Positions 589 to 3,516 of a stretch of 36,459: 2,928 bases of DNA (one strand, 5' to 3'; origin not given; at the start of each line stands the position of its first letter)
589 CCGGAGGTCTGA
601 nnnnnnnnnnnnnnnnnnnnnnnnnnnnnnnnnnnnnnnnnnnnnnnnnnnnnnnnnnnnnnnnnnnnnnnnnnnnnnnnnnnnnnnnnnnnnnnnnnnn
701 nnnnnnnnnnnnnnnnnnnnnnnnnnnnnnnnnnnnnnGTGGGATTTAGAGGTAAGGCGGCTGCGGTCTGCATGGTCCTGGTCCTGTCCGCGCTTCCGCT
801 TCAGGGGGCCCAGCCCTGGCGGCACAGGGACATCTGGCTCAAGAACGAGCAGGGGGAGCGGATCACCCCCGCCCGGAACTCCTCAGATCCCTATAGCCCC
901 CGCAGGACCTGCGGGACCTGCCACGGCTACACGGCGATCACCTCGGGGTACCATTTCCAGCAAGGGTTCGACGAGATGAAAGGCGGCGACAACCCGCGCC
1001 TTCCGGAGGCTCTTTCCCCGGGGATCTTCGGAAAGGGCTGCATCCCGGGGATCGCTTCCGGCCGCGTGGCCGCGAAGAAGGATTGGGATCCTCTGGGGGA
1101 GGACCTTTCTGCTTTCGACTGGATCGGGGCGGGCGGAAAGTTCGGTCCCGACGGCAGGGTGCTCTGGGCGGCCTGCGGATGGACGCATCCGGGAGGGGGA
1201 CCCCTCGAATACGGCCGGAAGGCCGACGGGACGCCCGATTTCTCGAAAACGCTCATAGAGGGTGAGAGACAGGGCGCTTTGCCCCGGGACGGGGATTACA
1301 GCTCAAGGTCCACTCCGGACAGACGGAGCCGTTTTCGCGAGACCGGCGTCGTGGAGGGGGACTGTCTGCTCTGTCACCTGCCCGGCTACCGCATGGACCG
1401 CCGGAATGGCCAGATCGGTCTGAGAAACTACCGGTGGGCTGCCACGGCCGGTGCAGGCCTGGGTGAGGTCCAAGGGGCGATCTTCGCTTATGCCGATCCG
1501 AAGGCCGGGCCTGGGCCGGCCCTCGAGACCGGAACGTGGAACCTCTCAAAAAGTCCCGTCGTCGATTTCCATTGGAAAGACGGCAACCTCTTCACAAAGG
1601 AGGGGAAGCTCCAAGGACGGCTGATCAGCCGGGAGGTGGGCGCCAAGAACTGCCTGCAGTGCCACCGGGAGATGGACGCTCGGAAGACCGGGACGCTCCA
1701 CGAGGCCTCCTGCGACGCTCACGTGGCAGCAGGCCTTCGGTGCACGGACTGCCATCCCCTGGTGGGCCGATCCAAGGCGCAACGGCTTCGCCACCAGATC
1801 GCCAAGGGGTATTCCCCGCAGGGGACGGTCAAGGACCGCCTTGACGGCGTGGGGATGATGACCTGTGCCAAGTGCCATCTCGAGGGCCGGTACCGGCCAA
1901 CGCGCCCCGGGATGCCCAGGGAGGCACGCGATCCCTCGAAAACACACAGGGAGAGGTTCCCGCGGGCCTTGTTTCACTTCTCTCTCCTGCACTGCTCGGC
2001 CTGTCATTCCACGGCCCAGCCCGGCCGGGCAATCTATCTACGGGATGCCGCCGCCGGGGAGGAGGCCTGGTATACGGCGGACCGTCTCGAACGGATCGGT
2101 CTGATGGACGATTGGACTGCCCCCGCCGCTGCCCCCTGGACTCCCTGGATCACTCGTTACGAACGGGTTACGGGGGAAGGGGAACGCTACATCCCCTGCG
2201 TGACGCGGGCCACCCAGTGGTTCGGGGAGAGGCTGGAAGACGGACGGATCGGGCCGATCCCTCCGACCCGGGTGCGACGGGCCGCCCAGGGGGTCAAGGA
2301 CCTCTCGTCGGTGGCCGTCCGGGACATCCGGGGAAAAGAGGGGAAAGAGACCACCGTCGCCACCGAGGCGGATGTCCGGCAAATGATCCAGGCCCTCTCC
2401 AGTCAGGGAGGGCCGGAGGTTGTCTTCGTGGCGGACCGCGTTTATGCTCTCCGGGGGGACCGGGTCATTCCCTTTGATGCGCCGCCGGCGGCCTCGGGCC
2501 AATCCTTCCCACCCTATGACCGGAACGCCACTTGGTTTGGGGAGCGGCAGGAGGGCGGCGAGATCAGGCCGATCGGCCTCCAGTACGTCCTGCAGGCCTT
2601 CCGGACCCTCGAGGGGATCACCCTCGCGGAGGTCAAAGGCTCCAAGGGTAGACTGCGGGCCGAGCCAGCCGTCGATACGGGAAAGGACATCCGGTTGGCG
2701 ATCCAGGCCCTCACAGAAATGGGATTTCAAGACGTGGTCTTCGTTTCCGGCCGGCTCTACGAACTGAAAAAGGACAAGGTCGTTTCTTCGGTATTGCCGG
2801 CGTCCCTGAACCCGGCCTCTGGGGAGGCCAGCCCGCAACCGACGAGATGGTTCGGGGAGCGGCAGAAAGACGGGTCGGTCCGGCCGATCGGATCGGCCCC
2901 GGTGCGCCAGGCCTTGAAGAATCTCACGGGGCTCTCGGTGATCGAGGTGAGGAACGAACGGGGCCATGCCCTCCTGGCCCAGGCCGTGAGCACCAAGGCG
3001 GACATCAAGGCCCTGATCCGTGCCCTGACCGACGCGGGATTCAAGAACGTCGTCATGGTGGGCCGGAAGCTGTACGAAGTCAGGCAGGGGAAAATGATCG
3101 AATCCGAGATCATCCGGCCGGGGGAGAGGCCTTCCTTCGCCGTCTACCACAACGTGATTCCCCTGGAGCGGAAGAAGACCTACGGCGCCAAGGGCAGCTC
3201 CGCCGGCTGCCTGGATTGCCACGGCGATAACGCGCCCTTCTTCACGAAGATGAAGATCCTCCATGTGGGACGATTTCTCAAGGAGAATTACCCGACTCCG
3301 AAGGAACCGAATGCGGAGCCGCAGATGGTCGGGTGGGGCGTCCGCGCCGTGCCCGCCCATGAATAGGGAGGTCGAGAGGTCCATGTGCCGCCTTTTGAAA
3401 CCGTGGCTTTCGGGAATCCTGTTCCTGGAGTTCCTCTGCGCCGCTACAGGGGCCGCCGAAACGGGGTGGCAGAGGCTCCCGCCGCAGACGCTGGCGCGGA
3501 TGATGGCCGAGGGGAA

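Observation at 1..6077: Rhodanese - heptahaem cytochrome - periplasmic rhodanese - CbcL-like module: a candidate quinol-linked extracytoplasmic sulfur redox pathway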

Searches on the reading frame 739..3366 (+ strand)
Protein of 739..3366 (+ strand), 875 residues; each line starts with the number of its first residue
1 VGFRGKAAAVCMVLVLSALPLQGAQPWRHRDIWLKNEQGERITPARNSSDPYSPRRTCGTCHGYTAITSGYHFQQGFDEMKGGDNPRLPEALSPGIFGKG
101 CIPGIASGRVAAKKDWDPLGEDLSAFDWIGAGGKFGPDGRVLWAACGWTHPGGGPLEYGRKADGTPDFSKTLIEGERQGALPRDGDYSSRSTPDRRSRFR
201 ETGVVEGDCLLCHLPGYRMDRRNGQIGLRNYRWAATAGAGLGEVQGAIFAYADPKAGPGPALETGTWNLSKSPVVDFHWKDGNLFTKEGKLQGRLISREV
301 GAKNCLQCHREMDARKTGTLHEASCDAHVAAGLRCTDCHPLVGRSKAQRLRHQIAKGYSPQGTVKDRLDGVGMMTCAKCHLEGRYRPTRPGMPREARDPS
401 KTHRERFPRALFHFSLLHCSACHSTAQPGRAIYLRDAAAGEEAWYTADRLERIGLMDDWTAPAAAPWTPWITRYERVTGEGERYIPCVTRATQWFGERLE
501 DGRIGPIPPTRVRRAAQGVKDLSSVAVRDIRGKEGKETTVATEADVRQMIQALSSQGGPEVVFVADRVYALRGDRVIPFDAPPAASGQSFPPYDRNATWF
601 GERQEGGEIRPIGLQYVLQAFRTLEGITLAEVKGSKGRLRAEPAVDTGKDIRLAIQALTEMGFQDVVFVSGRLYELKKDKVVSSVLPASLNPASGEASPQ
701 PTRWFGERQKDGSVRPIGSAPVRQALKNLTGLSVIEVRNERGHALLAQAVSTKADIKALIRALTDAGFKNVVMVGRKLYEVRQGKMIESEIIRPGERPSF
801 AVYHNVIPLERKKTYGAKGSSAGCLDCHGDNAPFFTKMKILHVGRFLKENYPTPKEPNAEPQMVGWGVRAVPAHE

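Call 3: search_protein_families(library=pfam, proteins=[window:739-3366:+], max_evalue=0.01)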
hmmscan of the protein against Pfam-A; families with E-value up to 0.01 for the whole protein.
window:739-3366:+ (875 aa): 4 families
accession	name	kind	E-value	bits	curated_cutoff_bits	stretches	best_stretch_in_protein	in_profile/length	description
PF14522.11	Cytochrome_C7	-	2.3e-06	27.7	24.8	0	324-381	4-49/67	Cytochrome c7 and related cytochrome c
PF14537.11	Cytochrom_c3_2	-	0.00055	20.8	25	0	299-340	23-65/79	Cytochrome c3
PF22113.1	Mtrc-MtrF_II-IV_dom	-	0.0018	18.3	30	0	298-384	77-167/176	Outer membrane cytochrome MtrC/MtrF-like, domains II/IV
PF09699.15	Paired_CXXCH_1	-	0.0023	18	20.6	0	300-313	27-40/41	Doubled CXXCH motif (Paired_CXXCH_1)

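Call 4: search_protein_families(library=ncbifam, proteins=[window:739-3366:+], max_evalue=0.01)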
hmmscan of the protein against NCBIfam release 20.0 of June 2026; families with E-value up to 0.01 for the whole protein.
window:739-3366:+ (875 aa): 2 families
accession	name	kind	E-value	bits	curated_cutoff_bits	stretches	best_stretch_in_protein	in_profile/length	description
NF047957.1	CopZ_AFE_1862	equivalog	0.0036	17.7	85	1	721-769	16-60/62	CopZ family metallochaperone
TIGR03153.1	cytochr_NrfH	equivalog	0.0045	17.1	134.2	0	297-342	97-136/138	cytochrome c nitrite reductase small subunit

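Call 6: find_homologous_proteins(query=window:739-3366:+)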
Query window:739-3366:+ (875 aa): 402 proteins with E <= 0.001 among 8000 candidates; the best 120 are listed.
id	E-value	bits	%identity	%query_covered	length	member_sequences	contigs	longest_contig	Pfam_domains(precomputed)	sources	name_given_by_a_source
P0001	0.0e+0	2032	100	99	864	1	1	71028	PF14522.12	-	-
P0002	0.0e+0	1761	86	100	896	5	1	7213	PF14522.12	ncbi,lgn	-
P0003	0.0e+0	1551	75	100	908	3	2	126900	PF09699.16,PF14522.12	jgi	-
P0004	0.0e+0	1422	69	100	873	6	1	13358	PF09699.16,PF14522.12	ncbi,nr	ncbi:MAG: hypothetical protein A4E73_03442 [Syntrophaceae bacterium PtaU1.Bin231]|nr:MAG: hypothetic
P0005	0.0e+0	1362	67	99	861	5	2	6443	PF14537.12,PF14522.12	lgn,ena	-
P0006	0.0e+0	1260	63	97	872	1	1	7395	PF09699.16,PF14537.12,PF14522.12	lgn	-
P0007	0.0e+0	1211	57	99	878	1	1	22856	PF14537.12,PF13435.12,PF14522.12,PF22113.2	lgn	-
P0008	0.0e+0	1194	58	100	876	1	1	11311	PF14537.12,PF13435.12,PF14522.12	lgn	-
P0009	0.0e+0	1066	58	88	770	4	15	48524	PF09699.16,PF14537.12,PF13435.12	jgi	jgi:hypothetical protein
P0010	0.0e+0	1065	59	86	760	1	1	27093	PF09699.16,PF14537.12,PF13435.12,PF14522.12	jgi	jgi:hypothetical protein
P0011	0.0e+0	1064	56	91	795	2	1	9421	PF14537.12,PF13435.12,PF14522.12,PF22113.2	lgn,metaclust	metaclust:status=active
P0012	0.0e+0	1048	58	86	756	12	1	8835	PF14537.12,PF23627.2,PF14522.12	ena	-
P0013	0.0e+0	1041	59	86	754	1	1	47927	PF14537.12,PF13435.12,PF14522.12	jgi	jgi:hypothetical protein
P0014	1.1e-271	922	56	79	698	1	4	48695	PF09699.16,PF14537.12,PF13435.12,PF14522.12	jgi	jgi:hypothetical protein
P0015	2.5e-261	888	57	65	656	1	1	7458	PF09699.16,PF14537.12,PF13435.12,PF14522.12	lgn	-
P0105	7.7e-212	724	50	64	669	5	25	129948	PF14537.12,PF14522.12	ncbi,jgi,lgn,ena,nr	ncbi:MAG TPA: hypothetical protein PK175_02200 [Syntrophales bacterium]|jgi:hypothetical protein|nr:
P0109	3.2e-211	722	50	67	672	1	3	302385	PF14537.12,PF13442.12,PF14522.12,PF22113.2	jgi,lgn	jgi:hypothetical protein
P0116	2.4e-209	716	50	65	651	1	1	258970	PF09699.16,PF14537.12,PF13435.12,PF14522.12,PF22113.2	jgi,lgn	jgi:nitrate/TMAO reductase-like tetraheme cytochrome c subunit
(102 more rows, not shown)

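Call 8: find_related_loci(query=A1, collection=genome_contigs, flank=10000)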
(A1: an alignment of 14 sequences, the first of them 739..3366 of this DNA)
Query A1 (875 aa) in genome_contigs; peptide patterns used: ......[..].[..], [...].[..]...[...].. (x = any residue, [..] = any of these).
489 stretches matched a pattern; 456 encode a relative of the query (tblastn E <= 1e-3); the best 80 are kept; 80 distinct loci.
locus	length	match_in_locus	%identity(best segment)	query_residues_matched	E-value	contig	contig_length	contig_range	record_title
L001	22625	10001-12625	87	1-875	0e+0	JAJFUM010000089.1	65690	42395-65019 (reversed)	MAG: Deltaproteobacteria bacterium isolate bin.454 k141_1833049, whole genome shotgun sequence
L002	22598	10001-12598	69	8-875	0e+0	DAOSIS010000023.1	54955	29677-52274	MAG TPA_asm: Syntrophales bacterium isolate AMR_MDS_1695 NODE_682_length_54955_cov_8.902987, whole genome shotgun sequen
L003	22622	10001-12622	59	1-875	0e+0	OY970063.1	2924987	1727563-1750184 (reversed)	MAG: uncultured delta proteobacterium isolate MFD10007.bin.1.119 genome assembly, chromosome: 1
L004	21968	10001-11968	57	10-875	0e+0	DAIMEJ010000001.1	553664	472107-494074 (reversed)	MAG TPA_asm: Syntrophales bacterium isolate CTOTU18575 NODE_7_length_553664_cov_24.038982, whole genome shotgun sequence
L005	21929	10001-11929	56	24-875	0e+0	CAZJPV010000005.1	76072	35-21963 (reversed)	MAG TPA_asm: uncultured Syntrophaceae bacterium isolate SRP098346_co1_215 genome assembly, contig: NODE_91_length_76072_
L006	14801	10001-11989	53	7-875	0e+0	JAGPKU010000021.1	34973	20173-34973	MAG: Syntrophobacterales bacterium isolate Gw_SlDig_bin_8 Gw_SlDig_1781_length_34973_cov_56.186879, whole genome shotgun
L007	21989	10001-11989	53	7-875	0e+0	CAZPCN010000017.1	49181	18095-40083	MAG TPA_asm: uncultured Syntrophaceae bacterium isolate binchicken_co190_332 genome assembly, contig: NODE_1556_length_4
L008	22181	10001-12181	53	28-875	0e+0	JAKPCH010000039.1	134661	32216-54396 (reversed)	MAG: Deltaproteobacteria bacterium isolate JPMR_maxbin.014 k141_551775, whole genome shotgun sequence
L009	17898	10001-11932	53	24-875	0e+0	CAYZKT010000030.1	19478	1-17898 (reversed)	MAG TPA_asm: uncultured Syntrophaceae bacterium isolate binchicken_co26_226 genome assembly, contig: NODE_3809_length_19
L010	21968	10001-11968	52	7-872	0e+0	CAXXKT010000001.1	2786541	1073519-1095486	MAG: Syntrophales bacterium isolate 9e353863-e3ae-4afc-92d2-6aad0841dacd genome assembly, contig: contig_1, whole genome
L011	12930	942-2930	53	7-875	0e+0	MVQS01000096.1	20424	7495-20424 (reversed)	MAG: Syntrophaceae bacterium PtaB.Bin038 A4E67_contig000096, whole genome shotgun sequence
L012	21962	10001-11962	52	7-872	0e+0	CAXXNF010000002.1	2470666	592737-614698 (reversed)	MAG: Syntrophales bacterium isolate 28f6f31c-1abc-45c3-9ff4-d3034646c4f0 genome assembly, contig: contig_2, whole genome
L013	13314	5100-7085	53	4-875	0e+0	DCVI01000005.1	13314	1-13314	MAG TPA_asm: Syntrophaceae bacterium UBA2192 UBA2192_contig_313, whole genome shotgun sequence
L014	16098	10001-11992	52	6-875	0e+0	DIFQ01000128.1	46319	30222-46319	MAG TPA_asm: Syntrophaceae bacterium UBA5744 UBA5744_contig_903, whole genome shotgun sequence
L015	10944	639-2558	51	24-872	0e+0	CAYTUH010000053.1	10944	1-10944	MAG TPA_asm: uncultured Syntrophaceae bacterium isolate binchicken_co42_424 genome assembly, contig: NODE_9770_length_10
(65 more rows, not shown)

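Call 12: search_solved_structures(query=window:739-3366:+, max_evalue=1)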
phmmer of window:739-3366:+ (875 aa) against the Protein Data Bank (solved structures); distinct sequences matched with E-value up to 1: 2.
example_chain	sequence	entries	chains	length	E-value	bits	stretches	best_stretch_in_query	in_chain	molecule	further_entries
2roe_A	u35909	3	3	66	0.03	15.4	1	722-773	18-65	Heavy metal binding protein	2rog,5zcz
1afi_A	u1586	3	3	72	0.3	12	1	721-772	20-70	MERP | MERCURIC TRANSPORT PROTEIN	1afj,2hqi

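Call 29: predict_structure(alignment_id=A2)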
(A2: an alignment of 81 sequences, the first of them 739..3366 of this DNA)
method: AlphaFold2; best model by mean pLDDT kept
length: 875 residues; sequences in the alignment: 81
mean_pLDDT: 83.5   pTM: 0.76
mean pLDDT of the five models: 83.5, 81.3, 80.4, 78.7, 75.7
residues with pLDDT >= 90: 340; 70-90: 410; 50-70: 90; < 50: 35
segments of 3 or more residues with pLDDT < 50: 19-25, 81-95, 100-106, 696-698
pLDDT, mean of each block of 10 residues (from residue 1): 65 67 57 95 96 91 84 69 40 47 52 74 84 80 79 89 84 88 85 90 94 91 94 96 95 79 85 96 96 90 88 90 91 87 85 72 59 80 85 85 84 86 94 93 92 86 93 70 87 87 76 91 96 95 96 87 89 84 56 63 78 86 85 82 87 93 94 90 87 57 88 90 89 77 77 89 92 85 85 70 89 87 90 93 95 94 83 85
secondary structure, 60 per line:
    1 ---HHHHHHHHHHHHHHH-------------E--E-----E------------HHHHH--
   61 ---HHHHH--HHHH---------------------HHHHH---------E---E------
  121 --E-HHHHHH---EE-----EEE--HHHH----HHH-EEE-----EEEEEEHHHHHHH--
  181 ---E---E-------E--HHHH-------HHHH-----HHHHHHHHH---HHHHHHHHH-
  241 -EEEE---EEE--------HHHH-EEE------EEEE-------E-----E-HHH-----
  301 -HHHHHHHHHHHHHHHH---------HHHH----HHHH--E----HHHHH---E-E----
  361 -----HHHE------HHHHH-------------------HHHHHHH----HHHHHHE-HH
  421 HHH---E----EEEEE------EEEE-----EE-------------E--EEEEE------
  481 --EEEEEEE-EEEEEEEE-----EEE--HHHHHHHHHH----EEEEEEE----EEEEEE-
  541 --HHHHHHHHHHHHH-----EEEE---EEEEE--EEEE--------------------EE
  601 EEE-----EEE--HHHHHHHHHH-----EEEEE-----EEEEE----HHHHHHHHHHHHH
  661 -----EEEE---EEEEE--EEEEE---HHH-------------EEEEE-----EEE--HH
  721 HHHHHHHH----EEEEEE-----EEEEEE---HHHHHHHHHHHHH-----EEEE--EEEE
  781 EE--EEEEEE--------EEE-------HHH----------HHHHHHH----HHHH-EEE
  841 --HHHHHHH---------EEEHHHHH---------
elements in order (helices of 4 or more, strands of 3 or more residues): H4-18 H54-58 H64-68 H71-74 H96-100 H125-130 E141-143 H146-149 E158-160 E166-171 H172-178 H199-202 H210-213 H219-227 H231-239 E242-245 E249-251 H260-263 E265-267 E274-277 H302-317 H327-330 H335-338 H346-350 H376-380 H400-406 H411-416 H419-423 E432-436 E443-446 E470-474 E483-489 E491-498 E504-506 H509-518 E523-529 E534-539 H543-555 E561-564 E568-572 E575-578 E599-603 E609-611 H614-623 E629-633 E639-643 H648-660 E666-669 E673-677 E680-684 E704-708 E714-716 H719-728 E733-738 E744-749 H753-765 E771-774 E777-782 E785-790 E799-801 H822-828 H833-836 E838-840 H843-849 E859-861 H862-866

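Call 32: fold_search(model_id=the predicted structure, library=pdb)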
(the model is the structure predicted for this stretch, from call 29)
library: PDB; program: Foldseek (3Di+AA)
matches with E <= 10: 357; with E <= 0.001: 1
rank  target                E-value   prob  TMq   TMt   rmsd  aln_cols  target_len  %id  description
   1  1sp3                  2.5e-04  0.99  0.17  0.32  13.3       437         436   12  Crystal structure of octaheme cytochrome c from Shewanella oneidensis (released 2004-09-21)
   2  6q0w_A                9.7e-02  0.02  0.04  0.05  30.2       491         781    8  Structure of DDB1-DDA1-DCAF15 complex bound to Indisulam and RBM39 (released 2019-11-13)
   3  9g93_I                1.4e-01  0.02  0.03  0.07  29.8       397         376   13  CryoET structure of the in vitro grown Bacillus anthracis Sap S-layer (released 2024-12-18)
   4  8tl6_A                1.4e-01  0.02  0.05  0.05  27.4       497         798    9  Cryo-EM structure of DDB1deltaB-DDA1-DCAF5 (released 2024-04-03)
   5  8u15_E                1.7e-01  0.02  0.05  0.05  28.6       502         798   10  The ternary complex structure of DDB1-CRBN-SALL4(ZF1,2)-short bound to CC-220 (released 2023-12-27)
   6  9kjx_A                2.0e-01  0.04  0.04  0.08  20.8       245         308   11  Cryo-EM structure of the Retron-Eco7 complex (state 1) (released 2025-11-12)
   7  9dww_D                2.5e-01  0.01  0.05  0.05  25.6       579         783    8  Ternary complex of CRBN-DDB1-PDE6D with FPFT-2216 (released 2025-08-06)
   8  9jsa_A                2.8e-01  0.02  0.05  0.08  25.2       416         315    8  CatPSAM-H8 (released 2025-10-01)
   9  8f5p_F                3.2e-01  0.02  0.06  0.06  24.4       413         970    9  Structure of Leishmania tarentolae IFT-A (state 2) (released 2022-12-21)
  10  7r5k_H0               3.4e-01  0.08  0.05  0.09  18.5       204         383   11  Human nuclear pore complex (constricted) (released 2022-06-22)
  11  9cee_O                3.6e-01  0.04  0.05  0.12  20.0       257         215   11  20S Proteasome core particle beta-T1A mutant auto-inhibited state (Frame 1) (released 2025-03-12)
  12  9nnb_B                4.5e-01  0.03  0.04  0.08  21.0       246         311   12  Cryo-EM structure of the Retron Ec78 complex, PtuA:PtuB:RT (4:2:1) (released 2025-10-08)
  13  4arj_A                4.8e-01  0.06  0.04  0.09  19.3       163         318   13  Crystal structure of a pesticin (translocation and receptor binding domain) from Y. pestis and T4-lysozyme chimera (released 2012-05-09)
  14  3hf9_2                5.0e-01  0.04  0.05  0.13  20.1       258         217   11  Crystal Structure of Mycobacterium Tuberculosis Proteasome open-gate mutant modified by inhibitor GL1 (released 2009-09-15)
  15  1rp5_B                5.0e-01  0.03  0.05  0.06  23.4       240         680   12  PBP2x from Streptococcus pneumoniae strain 5259 with reduced susceptibility to beta-lactam antibiotics (released 2004-02-03)
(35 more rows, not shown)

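Call 33: search_solved_structures(query=A2, max_evalue=10, show_alignments=3)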
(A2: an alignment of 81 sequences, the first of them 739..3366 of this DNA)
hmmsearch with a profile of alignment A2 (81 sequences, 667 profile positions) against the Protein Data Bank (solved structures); distinct sequences matched with E-value up to 10: 4.
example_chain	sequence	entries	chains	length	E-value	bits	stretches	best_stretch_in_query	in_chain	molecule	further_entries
2n3z_A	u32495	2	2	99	0.71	11.4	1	535-576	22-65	OR446 | De novo designed protein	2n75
2q27_A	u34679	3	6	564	1.4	10.5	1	21-73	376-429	oxalyl-CoA decarboxylase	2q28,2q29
8bcx_A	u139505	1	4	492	1.6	10.2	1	326-385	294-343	Nitrite reductase (cytochrome; ammonia-forming)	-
28pb_A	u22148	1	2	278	7.5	8.1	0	304-430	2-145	Cytochrome c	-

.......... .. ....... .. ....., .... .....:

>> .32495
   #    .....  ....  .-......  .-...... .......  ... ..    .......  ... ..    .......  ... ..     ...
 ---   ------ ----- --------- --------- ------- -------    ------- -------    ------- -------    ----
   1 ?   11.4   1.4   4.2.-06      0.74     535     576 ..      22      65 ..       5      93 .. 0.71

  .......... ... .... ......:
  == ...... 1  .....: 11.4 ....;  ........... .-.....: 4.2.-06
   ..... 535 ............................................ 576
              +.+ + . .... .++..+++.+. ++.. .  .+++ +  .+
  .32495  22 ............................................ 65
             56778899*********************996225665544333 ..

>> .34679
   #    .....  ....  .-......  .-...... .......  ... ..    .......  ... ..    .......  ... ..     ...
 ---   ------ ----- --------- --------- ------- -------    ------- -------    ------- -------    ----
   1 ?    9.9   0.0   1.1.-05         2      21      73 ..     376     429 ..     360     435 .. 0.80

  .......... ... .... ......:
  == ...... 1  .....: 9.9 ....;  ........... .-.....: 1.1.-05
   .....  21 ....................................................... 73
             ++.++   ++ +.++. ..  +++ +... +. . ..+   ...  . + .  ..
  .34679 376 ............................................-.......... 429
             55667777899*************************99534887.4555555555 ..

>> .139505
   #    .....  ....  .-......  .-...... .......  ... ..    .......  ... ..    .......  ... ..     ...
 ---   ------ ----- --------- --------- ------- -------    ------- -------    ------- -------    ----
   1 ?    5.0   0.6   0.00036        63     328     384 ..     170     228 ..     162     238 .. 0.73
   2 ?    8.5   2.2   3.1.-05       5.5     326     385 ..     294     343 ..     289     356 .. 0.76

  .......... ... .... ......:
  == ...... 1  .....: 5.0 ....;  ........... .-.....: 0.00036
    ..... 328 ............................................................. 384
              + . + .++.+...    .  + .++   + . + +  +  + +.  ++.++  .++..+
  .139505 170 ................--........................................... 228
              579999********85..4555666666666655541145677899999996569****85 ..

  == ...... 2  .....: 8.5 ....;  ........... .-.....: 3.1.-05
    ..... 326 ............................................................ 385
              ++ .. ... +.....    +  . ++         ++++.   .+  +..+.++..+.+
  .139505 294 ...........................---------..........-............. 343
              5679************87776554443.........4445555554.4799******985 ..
